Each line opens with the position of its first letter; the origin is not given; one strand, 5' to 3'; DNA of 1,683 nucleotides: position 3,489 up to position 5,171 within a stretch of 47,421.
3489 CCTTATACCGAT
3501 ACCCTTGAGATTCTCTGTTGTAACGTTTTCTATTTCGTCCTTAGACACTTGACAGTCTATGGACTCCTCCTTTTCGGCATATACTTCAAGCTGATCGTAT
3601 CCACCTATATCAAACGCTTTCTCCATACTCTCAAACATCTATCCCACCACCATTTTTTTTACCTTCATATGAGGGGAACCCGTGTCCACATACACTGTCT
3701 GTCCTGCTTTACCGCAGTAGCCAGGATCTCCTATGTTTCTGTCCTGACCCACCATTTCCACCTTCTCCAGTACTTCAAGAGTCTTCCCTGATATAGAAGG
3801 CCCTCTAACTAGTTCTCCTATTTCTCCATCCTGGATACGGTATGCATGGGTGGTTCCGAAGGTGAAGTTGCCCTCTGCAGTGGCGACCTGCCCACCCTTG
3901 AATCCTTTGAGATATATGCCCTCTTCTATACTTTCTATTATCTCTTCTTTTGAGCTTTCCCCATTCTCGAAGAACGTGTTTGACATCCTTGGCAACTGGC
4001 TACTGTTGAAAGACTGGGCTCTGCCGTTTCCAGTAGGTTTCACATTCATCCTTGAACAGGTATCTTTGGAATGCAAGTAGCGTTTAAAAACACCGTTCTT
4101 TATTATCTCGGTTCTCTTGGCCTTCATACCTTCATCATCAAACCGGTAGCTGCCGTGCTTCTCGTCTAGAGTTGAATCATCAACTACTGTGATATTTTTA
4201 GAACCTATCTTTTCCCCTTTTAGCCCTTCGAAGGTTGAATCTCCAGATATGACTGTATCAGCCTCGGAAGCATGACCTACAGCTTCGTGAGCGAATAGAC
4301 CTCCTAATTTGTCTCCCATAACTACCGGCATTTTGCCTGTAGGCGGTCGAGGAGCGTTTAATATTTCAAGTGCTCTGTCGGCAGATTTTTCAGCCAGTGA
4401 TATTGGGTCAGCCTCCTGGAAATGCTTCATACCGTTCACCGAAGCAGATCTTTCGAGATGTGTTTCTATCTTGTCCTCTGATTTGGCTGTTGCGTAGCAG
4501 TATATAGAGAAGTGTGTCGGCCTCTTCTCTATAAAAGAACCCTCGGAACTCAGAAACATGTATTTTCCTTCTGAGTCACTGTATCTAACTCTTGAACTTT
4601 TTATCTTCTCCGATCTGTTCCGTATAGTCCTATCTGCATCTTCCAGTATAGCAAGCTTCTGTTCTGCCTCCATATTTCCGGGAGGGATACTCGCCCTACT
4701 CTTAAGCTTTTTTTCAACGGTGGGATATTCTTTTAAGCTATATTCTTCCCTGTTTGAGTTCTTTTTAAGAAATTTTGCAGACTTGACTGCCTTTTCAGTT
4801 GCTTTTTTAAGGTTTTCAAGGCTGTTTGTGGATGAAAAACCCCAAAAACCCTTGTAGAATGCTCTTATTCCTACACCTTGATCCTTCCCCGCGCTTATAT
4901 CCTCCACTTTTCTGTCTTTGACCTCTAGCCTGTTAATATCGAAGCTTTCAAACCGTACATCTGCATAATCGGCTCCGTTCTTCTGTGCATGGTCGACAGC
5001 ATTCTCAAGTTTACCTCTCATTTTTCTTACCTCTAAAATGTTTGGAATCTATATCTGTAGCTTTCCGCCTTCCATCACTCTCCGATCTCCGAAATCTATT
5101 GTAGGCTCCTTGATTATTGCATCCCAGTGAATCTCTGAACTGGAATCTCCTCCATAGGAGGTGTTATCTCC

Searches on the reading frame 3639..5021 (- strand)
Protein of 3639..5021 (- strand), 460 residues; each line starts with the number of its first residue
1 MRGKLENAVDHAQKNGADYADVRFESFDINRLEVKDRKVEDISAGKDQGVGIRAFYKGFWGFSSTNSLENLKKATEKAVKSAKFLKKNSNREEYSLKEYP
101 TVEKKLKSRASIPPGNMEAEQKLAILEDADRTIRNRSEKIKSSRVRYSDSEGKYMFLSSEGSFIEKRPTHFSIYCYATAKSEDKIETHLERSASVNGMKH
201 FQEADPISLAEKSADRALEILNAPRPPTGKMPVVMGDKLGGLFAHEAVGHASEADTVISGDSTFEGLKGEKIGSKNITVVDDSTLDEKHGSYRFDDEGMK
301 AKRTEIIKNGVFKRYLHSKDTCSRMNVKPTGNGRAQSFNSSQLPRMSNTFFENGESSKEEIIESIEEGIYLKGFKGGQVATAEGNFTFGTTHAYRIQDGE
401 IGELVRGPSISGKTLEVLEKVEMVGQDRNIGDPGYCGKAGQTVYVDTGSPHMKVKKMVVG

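Call 14: search_protein_families(library=pfam, proteins=[window:3639-5021:-], max_evalue=0.001)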
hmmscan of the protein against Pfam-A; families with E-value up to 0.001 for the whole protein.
window:3639-5021:- (460 aa): 3 families
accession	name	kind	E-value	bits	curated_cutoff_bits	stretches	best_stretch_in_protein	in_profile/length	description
PF19289.4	PmbA_TldD_3rd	-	1.2e-65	221.2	22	1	228-459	1-218/220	PmbA/TldA metallopeptidase C-terminal domain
PF01523.21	PmbA_TldD_1st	-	3.6e-16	59.5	20.9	1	20-82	1-65/65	PmbA/TldA metallopeptidase domain 1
PF19290.4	PmbA_TldD_2nd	-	1e-13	52.1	20.9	1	113-219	2-107/109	PmbA/TldA metallopeptidase central domain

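Call 24: find_related_loci(query=window:3639-5021:-, collection=genome_contigs, flank=10000)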
Query window:3639-5021:- (460 aa) in genome_contigs; peptide patterns used: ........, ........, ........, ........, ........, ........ (x = any residue, [..] = any of these).
39 stretches matched a pattern; 8 encode a relative of the query (tblastn E <= 1e-3); 8 distinct loci.
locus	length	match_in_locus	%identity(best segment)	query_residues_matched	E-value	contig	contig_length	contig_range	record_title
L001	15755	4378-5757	77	1-460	0e+0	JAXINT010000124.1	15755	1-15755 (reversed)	MAG: Candidatus Asbonarchaeaceae archaeon isolate DAL-9Gt_90_72C1R c_000000001831, whole genome shotgun sequence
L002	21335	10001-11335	34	4-460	7e-79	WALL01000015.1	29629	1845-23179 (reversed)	MAG: Nanobdellati archaeon isolate S014_61_esom k151_193195, whole genome shotgun sequence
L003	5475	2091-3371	35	16-460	2e-78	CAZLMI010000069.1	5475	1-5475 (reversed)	MAG TPA_asm: Candidatus Micrarchaeota archaeon isolate binchicken_co356_145 genome assembly, contig: NODE_8445_length_54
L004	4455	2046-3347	34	19-460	2e-76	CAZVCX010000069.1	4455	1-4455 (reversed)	MAG TPA_asm: uncultured Dehalococcoidales bacterium isolate SRP067234_co1_316 genome assembly, contig: k99_922043, whole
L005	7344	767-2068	34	19-460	9e-76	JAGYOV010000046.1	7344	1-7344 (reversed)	MAG: Dehalococcoidia bacterium isolate M55B177 46, whole genome shotgun sequence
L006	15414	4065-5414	31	4-460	2e-63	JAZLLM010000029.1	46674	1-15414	MAG: Bacilli bacterium isolate T1900044957_TA20190013.MAGScoT_cleanbin_000037 SGB_3856_k141_366111, whole genome shotgun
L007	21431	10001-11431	28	1-460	3e-49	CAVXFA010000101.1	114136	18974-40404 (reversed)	MAG: uncultured delta proteobacterium isolate MFD04408.bin.1.124 genome assembly, contig: contig_84384, whole genome sho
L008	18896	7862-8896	28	124-453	2e-32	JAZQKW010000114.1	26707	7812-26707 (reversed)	MAG: Butyrivibrio sp. isolate T1900044612_TS20190078.MAGScoT_cleanbin_000022 SGB_814_k141_1694338, whole genome shotgun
